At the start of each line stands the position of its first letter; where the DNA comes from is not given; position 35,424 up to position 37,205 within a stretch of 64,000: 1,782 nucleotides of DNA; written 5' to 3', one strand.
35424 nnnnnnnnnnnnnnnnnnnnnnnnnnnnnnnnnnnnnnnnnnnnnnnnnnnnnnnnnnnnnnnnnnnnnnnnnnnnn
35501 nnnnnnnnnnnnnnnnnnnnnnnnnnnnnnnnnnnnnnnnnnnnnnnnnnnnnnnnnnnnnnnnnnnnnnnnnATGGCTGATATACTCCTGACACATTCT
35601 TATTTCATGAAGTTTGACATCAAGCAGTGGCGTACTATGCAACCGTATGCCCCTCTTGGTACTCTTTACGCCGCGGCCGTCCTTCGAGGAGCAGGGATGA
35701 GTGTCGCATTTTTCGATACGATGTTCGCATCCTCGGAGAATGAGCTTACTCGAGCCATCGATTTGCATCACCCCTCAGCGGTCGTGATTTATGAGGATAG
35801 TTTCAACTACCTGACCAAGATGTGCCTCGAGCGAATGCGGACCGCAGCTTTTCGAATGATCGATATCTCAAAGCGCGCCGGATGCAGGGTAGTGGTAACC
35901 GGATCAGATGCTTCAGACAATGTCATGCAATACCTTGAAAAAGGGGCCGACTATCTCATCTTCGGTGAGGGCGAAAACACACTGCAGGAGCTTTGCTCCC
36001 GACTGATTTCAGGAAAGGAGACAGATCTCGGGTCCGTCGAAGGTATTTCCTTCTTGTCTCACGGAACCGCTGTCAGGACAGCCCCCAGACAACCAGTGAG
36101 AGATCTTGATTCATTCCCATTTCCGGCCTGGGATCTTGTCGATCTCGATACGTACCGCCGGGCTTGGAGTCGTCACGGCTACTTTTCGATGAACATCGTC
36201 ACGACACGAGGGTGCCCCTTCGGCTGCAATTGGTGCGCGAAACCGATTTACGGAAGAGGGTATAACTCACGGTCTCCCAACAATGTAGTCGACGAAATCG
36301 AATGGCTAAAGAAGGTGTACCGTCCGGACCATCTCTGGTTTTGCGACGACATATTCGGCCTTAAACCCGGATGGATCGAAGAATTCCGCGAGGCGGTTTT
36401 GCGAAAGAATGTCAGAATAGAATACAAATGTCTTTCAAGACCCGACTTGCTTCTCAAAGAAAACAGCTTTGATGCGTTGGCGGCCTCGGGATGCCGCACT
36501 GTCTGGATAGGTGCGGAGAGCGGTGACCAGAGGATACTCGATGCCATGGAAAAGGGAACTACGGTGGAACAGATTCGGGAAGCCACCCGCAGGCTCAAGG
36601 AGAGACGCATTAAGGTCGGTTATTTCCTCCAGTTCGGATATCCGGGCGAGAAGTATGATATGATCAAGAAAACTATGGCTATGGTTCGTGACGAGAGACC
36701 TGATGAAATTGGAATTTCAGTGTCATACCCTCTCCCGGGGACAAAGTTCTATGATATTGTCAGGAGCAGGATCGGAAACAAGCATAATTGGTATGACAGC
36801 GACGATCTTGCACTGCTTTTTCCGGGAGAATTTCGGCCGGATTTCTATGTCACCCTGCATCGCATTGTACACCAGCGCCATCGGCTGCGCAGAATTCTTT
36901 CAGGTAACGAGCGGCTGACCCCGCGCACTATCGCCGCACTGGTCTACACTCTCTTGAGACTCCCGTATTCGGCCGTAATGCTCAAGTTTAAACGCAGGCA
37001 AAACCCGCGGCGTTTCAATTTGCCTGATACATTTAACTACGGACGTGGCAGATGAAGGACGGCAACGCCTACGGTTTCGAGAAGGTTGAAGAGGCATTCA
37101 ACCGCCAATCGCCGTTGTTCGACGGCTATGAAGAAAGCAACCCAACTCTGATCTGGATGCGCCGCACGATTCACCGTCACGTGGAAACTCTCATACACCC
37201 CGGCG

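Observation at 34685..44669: Eight-gene radical-SAM / methyltransferase / sulfotransferase / glycosyltransferase operon with no pathway I can name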

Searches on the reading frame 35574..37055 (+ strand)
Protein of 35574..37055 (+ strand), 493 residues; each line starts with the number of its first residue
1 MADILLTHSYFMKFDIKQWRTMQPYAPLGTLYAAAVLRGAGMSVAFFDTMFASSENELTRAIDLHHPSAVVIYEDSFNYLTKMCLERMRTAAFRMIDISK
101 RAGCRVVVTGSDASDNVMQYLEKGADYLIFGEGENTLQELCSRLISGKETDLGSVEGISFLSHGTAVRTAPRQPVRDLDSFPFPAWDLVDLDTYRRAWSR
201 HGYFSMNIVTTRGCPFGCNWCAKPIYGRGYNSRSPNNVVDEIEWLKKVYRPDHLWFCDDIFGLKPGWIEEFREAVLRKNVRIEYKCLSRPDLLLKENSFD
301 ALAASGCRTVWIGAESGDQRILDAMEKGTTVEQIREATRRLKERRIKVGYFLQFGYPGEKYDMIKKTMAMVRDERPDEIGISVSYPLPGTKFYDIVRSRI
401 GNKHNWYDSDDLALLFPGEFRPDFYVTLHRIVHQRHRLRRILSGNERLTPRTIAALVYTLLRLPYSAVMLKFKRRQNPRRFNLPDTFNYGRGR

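Call 3: search_protein_families(library=pfam, proteins=[window:35574-37055:+], max_evalue=0.01)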
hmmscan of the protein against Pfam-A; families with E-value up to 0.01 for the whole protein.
window:35574-37055:+ (493 aa): 2 families
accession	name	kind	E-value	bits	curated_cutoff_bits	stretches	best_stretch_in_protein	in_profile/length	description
PF04055.27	Radical_SAM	-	9.1e-23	81.7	29.5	1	208-370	1-165/166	Radical SAM superfamily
PF02310.24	B12-binding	-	2.8e-10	40.5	32.1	1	25-140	12-120/121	B12 binding domain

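Call 4: search_protein_families(library=ncbifam, proteins=[window:35574-37055:+], max_evalue=0.01)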
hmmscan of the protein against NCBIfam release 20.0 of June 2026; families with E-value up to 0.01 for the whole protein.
window:35574-37055:+ (493 aa): 31 families (the best 25 are shown)
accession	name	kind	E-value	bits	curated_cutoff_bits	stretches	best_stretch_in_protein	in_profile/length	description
TIGR02026.1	BchE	equivalog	1e-42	146.7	481.35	1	25-400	20-391/497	magnesium-protoporphyrin IX monomethyl ester anaerobic oxidative cyclase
TIGR04072.2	rSAM_ladder_B12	equivalog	6e-38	130.6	360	1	21-371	10-346/443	lipid biosynthesis B12-binding/radical SAM protein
TIGR03471.1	HpnJ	equivalog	9.4e-38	130.3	577.6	1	126-398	122-389/472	hopanoid biosynthesis associated radical SAM protein HpnJ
TIGR04479.1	bcpD_PhpK_rSAM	subfamily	8.4e-33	113.5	600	1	114-381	159-416/504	PhpK family radical SAM P-methyltransferase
TIGR04014.1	B12_SAM_MJ_0865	equivalog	6.8e-30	104.2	360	1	94-399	59-361/434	methyl-coenzyme M reductase glutamine C-methyltransferase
TIGR04013.1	B12_SAM_MJ_1487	hypoth_equivalog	1.1e-27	96.9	251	2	91-244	58-191/382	TIGR04013 family B12-binding domain/radical SAM domain-containing protein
TIGR04367.1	HpnR_B12_rSAM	equivalog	4.2e-25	88.2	650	1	26-396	21-373/490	hopanoid C-3 methylase HpnR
NF038361.1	rSAM_Sden_1168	equivalog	9.3e-25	87.2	575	1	124-394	198-471/560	Sden_1168 family B12-binding radical SAM P-methyltransferase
TIGR04385.1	B12_rSAM_cofa1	equivalog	1.7e-24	86.9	450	1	27-373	20-363/438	B12 lower ligand biosynthesis radical SAM protein BzaD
NF050148.1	rSAM_ApyD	equivalog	1.1e-22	80.3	750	1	27-397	25-394/645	RiPP biosynthesis radical SAM protein ApyD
TIGR03975.1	rSAM_ocin_1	subfamily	1.5e-22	79.8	281.85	1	125-370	182-426/606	RiPP maturation radical SAM C-methyltransferase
TIGR04295.1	B12_rSAM_oligo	hypoth_equivalog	2.7e-19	69.2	400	1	23-348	21-334/422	TIGR04295 family B12-binding domain-containing radical SAM protein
NF033070.1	rSAM_AprD4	equivalog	7.4e-18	64.7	500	1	27-399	42-393/456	AprD4 family radical SAM diol-dehydratase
NF040546.1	rSAM_CUAEP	equivalog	1.3e-13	50.5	500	1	27-354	13-322/468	CUAEP/CCAEP-tail radical SAM (seleno)protein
NF033712.0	B12_rSAM_KedN5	subfamily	2.2e-13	49.3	700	1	124-281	114-270/624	KedN5 family methylcobalamin-dependent radical SAM C-methyltransferase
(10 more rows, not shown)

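Call 9: find_encoding_contigs(protein=window:35574-37055:+, flank=10000, max_places=10)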
Protein window:35574-37055:+ (493 aa): no gene with exactly this product is on record in the collection.

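Call 10: find_homologous_proteins(query=window:35574-37055:+, max_evalue=1e-20)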
Query window:35574-37055:+ (493 aa): 8000 proteins with E <= 1e-20 among 8000 candidates; the best 120 are listed.
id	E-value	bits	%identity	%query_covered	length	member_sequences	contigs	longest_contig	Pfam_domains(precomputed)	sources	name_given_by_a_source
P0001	0.0e+0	1159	100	100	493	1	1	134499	PF04055.28,PF02310.25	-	-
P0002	3.3e-269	912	78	99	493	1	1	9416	PF04055.28,PF02310.25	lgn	-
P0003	1.6e-254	863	77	95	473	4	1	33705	PF04055.28,PF02310.25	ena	-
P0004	1.7e-221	754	65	98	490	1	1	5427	PF04055.28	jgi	jgi:radical SAM superfamily enzyme YgiQ (UPF0313 family)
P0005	2.1e-220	751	64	99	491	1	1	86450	PF04055.28,PF02310.25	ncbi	-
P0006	3.1e-219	747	64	98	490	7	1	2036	PF04055.28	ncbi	-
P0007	1.2e-213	728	64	96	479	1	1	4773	PF04055.28,PF02310.25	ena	-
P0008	2.2e-212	724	62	98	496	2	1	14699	PF04055.28,PF02310.25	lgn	-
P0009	3.6e-212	723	63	98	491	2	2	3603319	PF04055.28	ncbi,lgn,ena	-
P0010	6.1e-212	723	62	98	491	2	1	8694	PF04055.28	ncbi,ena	-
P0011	6.4e-212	723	63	98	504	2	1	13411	PF04055.28,PF02310.25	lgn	-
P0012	9.2e-212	722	61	99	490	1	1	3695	PF04055.28,PF02310.25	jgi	jgi:anaerobic magnesium-protoporphyrin IX monomethyl ester cyclase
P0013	1.2e-209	715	63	98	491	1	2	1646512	PF04055.28,PF02310.25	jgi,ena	jgi:radical SAM superfamily enzyme YgiQ (UPF0313 family)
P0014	4.2e-209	713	62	98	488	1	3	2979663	PF04055.28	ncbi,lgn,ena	ncbi:MAG: B12-binding domain-containing radical SAM protein [Candidatus Kryptoniota bacterium]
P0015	1.6e-208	711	64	94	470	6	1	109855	PF04055.28,PF02310.25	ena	-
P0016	2.5e-208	711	61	100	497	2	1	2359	PF04055.28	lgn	-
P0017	3.3e-208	710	61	98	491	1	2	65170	PF04055.28,PF02310.25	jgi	jgi:anaerobic magnesium-protoporphyrin IX monomethyl ester cyclase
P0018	1.0e-205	702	62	98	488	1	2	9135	PF04055.28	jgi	-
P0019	4.3e-204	697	62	97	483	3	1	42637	PF04055.28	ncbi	ncbi:MAG: B12-binding domain-containing radical SAM protein [Candidatus Kryptoniota bacterium]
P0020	1.3e-203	695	59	98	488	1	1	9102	PF04055.28,PF02310.25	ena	-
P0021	1.9e-203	695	60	98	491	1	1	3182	PF04055.28,PF02310.25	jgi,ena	-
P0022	5.2e-203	693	62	96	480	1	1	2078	PF04055.28,PF02310.25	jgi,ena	-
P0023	1.7e-202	691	61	98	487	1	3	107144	PF04055.28,PF02310.25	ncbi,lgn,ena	-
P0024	1.9e-201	688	62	94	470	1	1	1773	PF04055.28,PF02310.25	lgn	-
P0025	5.2e-201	687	61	96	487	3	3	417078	PF04055.28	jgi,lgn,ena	jgi:anaerobic magnesium-protoporphyrin IX monomethyl ester cyclase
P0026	1.4e-200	685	61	94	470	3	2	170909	PF04055.28,PF02310.25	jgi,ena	-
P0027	2.0e-198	678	63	91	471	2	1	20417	PF04055.28,PF02310.25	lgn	-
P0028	5.1e-193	660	58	97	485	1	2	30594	PF04055.28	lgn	-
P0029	4.5e-186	637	58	97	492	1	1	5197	PF04055.28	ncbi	-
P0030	1.4e-185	636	59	94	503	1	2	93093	PF04055.28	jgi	jgi:anaerobic magnesium-protoporphyrin IX monomethyl ester cyclase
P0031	3.4e-185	634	57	93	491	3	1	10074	PF04055.28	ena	-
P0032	6.4e-184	630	59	92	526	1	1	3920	PF04055.28,PF02310.25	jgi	jgi:anaerobic magnesium-protoporphyrin IX monomethyl ester cyclase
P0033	1.1e-183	629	58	94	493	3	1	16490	PF04055.28,PF02310.25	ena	-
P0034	1.2e-183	629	57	95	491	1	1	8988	PF04055.28,PF02310.25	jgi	jgi:anaerobic magnesium-protoporphyrin IX monomethyl ester cyclase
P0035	3.2e-183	628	56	98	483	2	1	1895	PF04055.28,PF02310.25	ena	-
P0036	3.4e-183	628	61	89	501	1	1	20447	PF04055.28,PF02310.25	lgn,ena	-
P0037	3.8e-183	628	57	93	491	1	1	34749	PF04055.28,PF02310.25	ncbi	-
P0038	5.3e-183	627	57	97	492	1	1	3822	PF04055.28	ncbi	-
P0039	7.1e-183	627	57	95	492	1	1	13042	PF04055.28,PF02310.25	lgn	-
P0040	1.0e-182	626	58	94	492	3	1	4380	PF04055.28,PF02310.25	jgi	jgi:radical SAM superfamily enzyme YgiQ (UPF0313 family)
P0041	1.7e-182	626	57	95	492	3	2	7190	PF04055.28,PF02310.25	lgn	-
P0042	2.0e-182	625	56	94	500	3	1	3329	PF04055.28,PF02310.25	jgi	jgi:anaerobic magnesium-protoporphyrin IX monomethyl ester cyclase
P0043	2.5e-182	625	58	94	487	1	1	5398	PF04055.28,PF02310.25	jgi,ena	jgi:radical SAM superfamily enzyme YgiQ (UPF0313 family)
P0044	3.6e-182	624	56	98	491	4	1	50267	PF04055.28,PF02310.25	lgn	-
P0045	4.6e-182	624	58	93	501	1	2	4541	PF04055.28,PF02310.25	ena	-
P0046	7.4e-182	623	55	100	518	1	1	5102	PF04055.28,PF02310.25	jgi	jgi:radical SAM superfamily enzyme YgiQ (UPF0313 family)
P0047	1.1e-181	623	57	94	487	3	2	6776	PF04055.28,PF02310.25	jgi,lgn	jgi:anaerobic magnesium-protoporphyrin IX monomethyl ester cyclase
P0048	1.1e-181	623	58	94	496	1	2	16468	PF04055.28,PF02310.25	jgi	jgi:anaerobic magnesium-protoporphyrin IX monomethyl ester cyclase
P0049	1.8e-181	622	56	98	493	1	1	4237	PF04055.28,PF02310.25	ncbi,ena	ncbi:MAG TPA: radical SAM protein [Bacteroidota bacterium]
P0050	3.2e-181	621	58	94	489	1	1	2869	PF04055.28,PF02310.25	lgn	-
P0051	3.4e-181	621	57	94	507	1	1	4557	PF04055.28,PF02310.25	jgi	jgi:anaerobic magnesium-protoporphyrin IX monomethyl ester cyclase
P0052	4.0e-181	621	58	94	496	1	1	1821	PF04055.28,PF02310.25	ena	-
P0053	4.0e-181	621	57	93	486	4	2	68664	PF04055.28,PF02310.25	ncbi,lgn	-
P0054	6.2e-181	620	55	94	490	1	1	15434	PF04055.28,PF02310.25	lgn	-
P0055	8.3e-181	620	57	94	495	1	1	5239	PF04055.28,PF02310.25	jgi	jgi:radical SAM superfamily enzyme YgiQ (UPF0313 family)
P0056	9.3e-181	620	57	94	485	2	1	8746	PF04055.28,PF02310.25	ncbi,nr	ncbi:MAG TPA: radical SAM protein [Bacteroidetes bacterium]|nr:radical SAM protein [Bacteroidota bac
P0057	9.5e-181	620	58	94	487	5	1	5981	PF04055.28,PF02310.25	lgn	-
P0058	1.1e-180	620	57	95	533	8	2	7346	PF04055.28,PF02310.25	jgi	jgi:anaerobic magnesium-protoporphyrin IX monomethyl ester cyclase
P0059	1.1e-180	620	54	98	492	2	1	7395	PF04055.28,PF02310.25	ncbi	-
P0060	1.5e-180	619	57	94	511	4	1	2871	PF04055.28,PF02310.25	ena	-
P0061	1.6e-180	619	58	94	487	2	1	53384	PF04055.28,PF02310.25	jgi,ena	-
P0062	1.7e-180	619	58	94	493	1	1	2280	PF04055.28,PF02310.25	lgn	-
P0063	2.1e-180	619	55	98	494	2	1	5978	PF04055.28,PF02310.25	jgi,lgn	jgi:radical SAM superfamily enzyme YgiQ (UPF0313 family)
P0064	2.5e-180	618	58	94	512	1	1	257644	PF04055.28,PF02310.25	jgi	jgi:anaerobic magnesium-protoporphyrin IX monomethyl ester cyclase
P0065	2.6e-180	618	57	94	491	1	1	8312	PF04055.28,PF02310.25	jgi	jgi:anaerobic magnesium-protoporphyrin IX monomethyl ester cyclase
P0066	4.1e-180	618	58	94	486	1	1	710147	PF04055.28,PF02310.25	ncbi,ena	-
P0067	4.2e-180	618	58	94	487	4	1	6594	PF04055.28,PF02310.25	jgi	jgi:radical SAM superfamily enzyme YgiQ (UPF0313 family)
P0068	4.4e-180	618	56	97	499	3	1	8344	PF04055.28,PF02310.25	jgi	jgi:anaerobic magnesium-protoporphyrin IX monomethyl ester cyclase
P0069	6.1e-180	617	60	89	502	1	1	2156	PF04055.28,PF02310.25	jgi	-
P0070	6.2e-180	617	58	98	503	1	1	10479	PF04055.28,PF02310.25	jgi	jgi:radical SAM superfamily enzyme YgiQ (UPF0313 family)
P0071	6.8e-180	617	54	98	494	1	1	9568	PF04055.28,PF02310.25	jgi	jgi:anaerobic magnesium-protoporphyrin IX monomethyl ester cyclase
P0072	9.7e-180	616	57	94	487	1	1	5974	PF04055.28,PF02310.25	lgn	-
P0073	1.1e-179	616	56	95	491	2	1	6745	PF04055.28,PF02310.25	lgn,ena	-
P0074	1.2e-179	616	57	94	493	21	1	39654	PF04055.28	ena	-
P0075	1.2e-179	616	56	96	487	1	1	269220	PF04055.28,PF02310.25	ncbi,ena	-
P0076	1.4e-179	616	56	94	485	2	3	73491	PF04055.28,PF02310.25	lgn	-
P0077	1.5e-179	616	56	96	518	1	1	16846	PF04055.28,PF02310.25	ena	-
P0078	2.0e-179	615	57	94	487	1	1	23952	PF04055.28,PF02310.25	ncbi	ncbi:MAG: radical SAM protein [Bacteroidota bacterium]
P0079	2.1e-179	615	55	97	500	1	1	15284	PF04055.28,PF02310.25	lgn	-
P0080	2.6e-179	615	59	92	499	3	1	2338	PF04055.28,PF02310.25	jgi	-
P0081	3.2e-179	615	56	96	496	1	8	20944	PF04055.28,PF02310.25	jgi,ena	jgi:anaerobic magnesium-protoporphyrin IX monomethyl ester cyclase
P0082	4.1e-179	614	56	94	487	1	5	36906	PF04055.28,PF02310.25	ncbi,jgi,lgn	jgi:radical SAM superfamily enzyme YgiQ (UPF0313 family)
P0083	4.4e-179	614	57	97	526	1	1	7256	PF04055.28,PF02310.25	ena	-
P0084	5.2e-179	614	56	94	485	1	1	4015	PF04055.28,PF02310.25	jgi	jgi:anaerobic magnesium-protoporphyrin IX monomethyl ester cyclase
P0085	5.4e-179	614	55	97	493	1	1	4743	PF04055.28,PF02310.25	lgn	-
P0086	5.6e-179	614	55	98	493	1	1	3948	PF04055.28,PF02310.25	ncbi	ncbi:MAG TPA: radical SAM protein [Bacteroidota bacterium]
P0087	5.7e-179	614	55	97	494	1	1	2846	PF04055.28,PF02310.25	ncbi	ncbi:MAG: B12-binding domain-containing radical SAM protein [Bacteroidota bacterium]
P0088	6.9e-179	614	57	94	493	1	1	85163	PF04055.28,PF02310.25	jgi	jgi:anaerobic magnesium-protoporphyrin IX monomethyl ester cyclase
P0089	9.7e-179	613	60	89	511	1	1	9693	PF04055.28,PF02310.25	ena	-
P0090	1.0e-178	613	56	96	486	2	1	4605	PF04055.28,PF02310.25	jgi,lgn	jgi:radical SAM superfamily enzyme YgiQ (UPF0313 family)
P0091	1.0e-178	613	60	89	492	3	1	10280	PF04055.28,PF02310.25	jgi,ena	-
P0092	1.2e-178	613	57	96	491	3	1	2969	PF04055.28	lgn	-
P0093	1.2e-178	613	57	94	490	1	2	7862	PF04055.28,PF02310.25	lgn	-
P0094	1.3e-178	613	58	94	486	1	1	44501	PF04055.28,PF02310.25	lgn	-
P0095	1.6e-178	612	56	97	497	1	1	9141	PF04055.28,PF02310.25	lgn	-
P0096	1.6e-178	612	56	96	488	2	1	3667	PF04055.28,PF02310.25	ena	-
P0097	1.6e-178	612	57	94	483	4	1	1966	PF04055.28,PF02310.25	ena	-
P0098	1.9e-178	612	58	89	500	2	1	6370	PF04055.28,PF02310.25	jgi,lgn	jgi:anaerobic magnesium-protoporphyrin IX monomethyl ester cyclase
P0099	2.0e-178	612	56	95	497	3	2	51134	PF04055.28,PF02310.25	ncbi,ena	-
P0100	2.0e-178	612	57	94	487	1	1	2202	PF04055.28,PF02310.25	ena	-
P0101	2.2e-178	612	55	97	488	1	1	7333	PF04055.28,PF02310.25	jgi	jgi:anaerobic magnesium-protoporphyrin IX monomethyl ester cyclase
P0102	2.4e-178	612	56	94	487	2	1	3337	PF04055.28,PF02310.25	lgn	-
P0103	2.8e-178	612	57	97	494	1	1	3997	PF04055.28,PF02310.25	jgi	jgi:radical SAM superfamily enzyme YgiQ (UPF0313 family)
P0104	2.8e-178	612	56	94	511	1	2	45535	PF04055.28,PF02310.25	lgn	-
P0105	3.0e-178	612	57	94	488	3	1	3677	PF04055.28,PF02310.25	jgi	jgi:anaerobic magnesium-protoporphyrin IX monomethyl ester cyclase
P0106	3.6e-178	611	56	94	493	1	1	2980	PF04055.28,PF02310.25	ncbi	-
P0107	3.7e-178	611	56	97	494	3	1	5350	PF04055.28,PF02310.25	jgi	-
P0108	5.3e-178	611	58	91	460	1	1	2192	PF04055.28,PF02310.25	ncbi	-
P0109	5.5e-178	611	57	94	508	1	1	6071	PF04055.28,PF02310.25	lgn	-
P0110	7.1e-178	610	55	96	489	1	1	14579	PF04055.28,PF02310.25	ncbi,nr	ncbi:MAG: radical SAM protein [Ignavibacteriales bacterium]|nr:radical SAM protein [Ignavibacteriale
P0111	7.7e-178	610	55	97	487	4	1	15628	PF04055.28,PF02310.25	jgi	jgi:anaerobic magnesium-protoporphyrin IX monomethyl ester cyclase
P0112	7.8e-178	610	55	96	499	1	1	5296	PF04055.28,PF02310.25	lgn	-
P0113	1.0e-177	610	56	93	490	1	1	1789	PF04055.28,PF02310.25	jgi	jgi:radical SAM superfamily enzyme YgiQ (UPF0313 family)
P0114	1.4e-177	609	56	97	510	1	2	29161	PF04055.28,PF02310.25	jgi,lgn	jgi:anaerobic magnesium-protoporphyrin IX monomethyl ester cyclase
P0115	1.7e-177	609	56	97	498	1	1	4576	PF04055.28,PF02310.25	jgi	jgi:anaerobic magnesium-protoporphyrin IX monomethyl ester cyclase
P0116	1.8e-177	609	54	96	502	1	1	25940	PF04055.28,PF02310.25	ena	-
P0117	1.8e-177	609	55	93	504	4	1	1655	PF04055.28,PF02310.25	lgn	-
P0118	2.1e-177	609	56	95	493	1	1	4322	PF04055.28,PF02310.25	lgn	-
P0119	2.4e-177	609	56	94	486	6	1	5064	PF04055.28,PF02310.25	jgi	jgi:anaerobic magnesium-protoporphyrin IX monomethyl ester cyclase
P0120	2.4e-177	609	56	94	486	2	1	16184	PF04055.28,PF02310.25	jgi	jgi:anaerobic magnesium-protoporphyrin IX monomethyl ester cyclase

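Call 11: find_encoding_contigs(protein=P0009, flank=10000, max_places=2)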
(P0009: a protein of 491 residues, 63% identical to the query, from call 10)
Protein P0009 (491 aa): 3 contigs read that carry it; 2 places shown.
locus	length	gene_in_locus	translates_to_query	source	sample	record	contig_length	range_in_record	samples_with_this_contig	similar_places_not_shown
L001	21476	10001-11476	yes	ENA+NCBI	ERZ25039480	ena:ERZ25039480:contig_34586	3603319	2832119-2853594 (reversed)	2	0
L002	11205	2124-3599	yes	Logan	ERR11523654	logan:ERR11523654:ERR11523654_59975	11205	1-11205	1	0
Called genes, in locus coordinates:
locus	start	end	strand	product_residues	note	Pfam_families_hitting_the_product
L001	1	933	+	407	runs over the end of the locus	PF00364:Biotin_lipoyl, PF02817:E3_binding, PF00198:2-oxoacid_dh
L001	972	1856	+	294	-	PF16881:LIAS_N, PF04055:Radical_SAM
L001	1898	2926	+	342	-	PF00676:E1_dh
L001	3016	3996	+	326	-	PF02779:Transket_pyr, PF02780:Transketolase_C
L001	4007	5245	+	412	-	PF00364:Biotin_lipoyl, PF25997:BSH_YhbJ (weak), PF02817:E3_binding, PF00198:2-oxoacid_dh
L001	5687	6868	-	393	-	PF03702:AnmK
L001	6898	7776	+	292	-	PF01261:AP_endonuc_2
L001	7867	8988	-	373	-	PF00155:Aminotran_1_2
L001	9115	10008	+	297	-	-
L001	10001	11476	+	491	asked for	PF04055:Radical_SAM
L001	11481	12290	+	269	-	PF01135:PCMT (weak), PF01209:Ubie_methyltran, PF02353:CMAS, PF13489:Methyltransf_23, PF13847:Methyltransf_31, PF08241:Methyltransf_11, PF08242:Methyltransf_12, PF13649:Methyltransf_25, +2 more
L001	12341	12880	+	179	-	PF00383:dCMP_cyt_deam_1, PF14437:MafB19-deam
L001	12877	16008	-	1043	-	PF00873:ACR_tran, PF03176:MMPL (weak)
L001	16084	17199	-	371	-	PF25917:BSH_RND, PF25973:BSH_CzcB, PF25876:HH_MFP_RND, PF25893:HH_CzcB (weak), PF25954:Beta-barrel_RND_2, PF25989:YknX_C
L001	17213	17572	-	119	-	-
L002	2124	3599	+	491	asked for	PF04055:Radical_SAM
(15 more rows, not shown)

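Call 12: find_encoding_contigs(protein=P0014, flank=10000, max_places=2)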
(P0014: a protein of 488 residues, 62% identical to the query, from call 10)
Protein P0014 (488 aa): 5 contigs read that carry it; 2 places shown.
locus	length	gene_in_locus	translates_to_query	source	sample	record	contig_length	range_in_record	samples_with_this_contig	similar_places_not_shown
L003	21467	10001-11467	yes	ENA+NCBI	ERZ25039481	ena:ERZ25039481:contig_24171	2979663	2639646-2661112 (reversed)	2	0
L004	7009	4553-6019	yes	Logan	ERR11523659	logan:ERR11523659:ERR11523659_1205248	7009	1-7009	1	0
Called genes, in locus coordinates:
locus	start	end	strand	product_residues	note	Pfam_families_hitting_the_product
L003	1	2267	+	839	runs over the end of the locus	PF00933:Glyco_hydro_3, PF01915:Glyco_hydro_3_C, PF07691:PA14, PF10528:GLEYA (faint), PF14310:Fn3-like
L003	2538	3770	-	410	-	PF05343:Peptidase_M42 (faint), PF01546:Peptidase_M20, PF07687:M20_dimer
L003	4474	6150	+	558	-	PF07995:GSDH (faint), PF18962:Por_Secre_tail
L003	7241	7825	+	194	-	PF11138:DUF2911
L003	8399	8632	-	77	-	-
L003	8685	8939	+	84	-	-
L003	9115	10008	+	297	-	-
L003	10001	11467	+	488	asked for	PF04055:Radical_SAM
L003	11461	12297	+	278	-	PF02353:CMAS, PF01209:Ubie_methyltran, PF13489:Methyltransf_23, PF05175:MTS (weak), PF06325:PrmA (weak), PF13847:Methyltransf_31, PF08241:Methyltransf_11, PF13649:Methyltransf_25, +2 more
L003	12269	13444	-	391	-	-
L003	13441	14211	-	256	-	PF01048:PNP_UDP_1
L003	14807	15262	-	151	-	PF07681:DoxX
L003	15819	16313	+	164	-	PF02276:CytoC_RC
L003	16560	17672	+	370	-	-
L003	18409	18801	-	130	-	-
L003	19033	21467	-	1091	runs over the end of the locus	PF13188:PAS_8, PF00989:PAS, PF08448:PAS_4, PF13426:PAS_9, PF13426:PAS_9, PF00989:PAS, PF08448:PAS_4, PF13426:PAS_9, +8 more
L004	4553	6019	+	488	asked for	PF04055:Radical_SAM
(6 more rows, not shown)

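Call 13: find_encoding_contigs(protein=P0003, flank=10000, max_places=2)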
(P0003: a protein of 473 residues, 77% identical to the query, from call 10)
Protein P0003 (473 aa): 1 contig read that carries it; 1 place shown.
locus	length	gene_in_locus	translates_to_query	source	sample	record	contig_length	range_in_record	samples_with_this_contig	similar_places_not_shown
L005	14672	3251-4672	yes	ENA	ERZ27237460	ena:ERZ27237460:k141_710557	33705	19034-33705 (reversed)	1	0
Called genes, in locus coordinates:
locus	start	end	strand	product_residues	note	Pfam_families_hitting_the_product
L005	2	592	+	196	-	?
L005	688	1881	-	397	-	PF00155:Aminotran_1_2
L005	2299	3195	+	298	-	-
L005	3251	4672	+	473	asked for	PF02310:B12-binding, PF04055:Radical_SAM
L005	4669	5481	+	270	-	PF01209:Ubie_methyltran, PF13489:Methyltransf_23 (weak), PF13847:Methyltransf_31, PF08241:Methyltransf_11, PF08242:Methyltransf_12, PF13649:Methyltransf_25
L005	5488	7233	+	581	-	PF09594:GT87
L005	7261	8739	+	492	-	PF02310:B12-binding, PF04055:Radical_SAM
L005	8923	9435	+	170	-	PF02475:TRM5-TYW2_MTfase (weak), PF05175:MTS, PF06325:PrmA, PF13847:Methyltransf_31, PF13649:Methyltransf_25, PF08241:Methyltransf_11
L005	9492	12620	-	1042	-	PF00873:ACR_tran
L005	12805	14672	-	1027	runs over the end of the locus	PF00873:ACR_tran, PF03176:MMPL (weak)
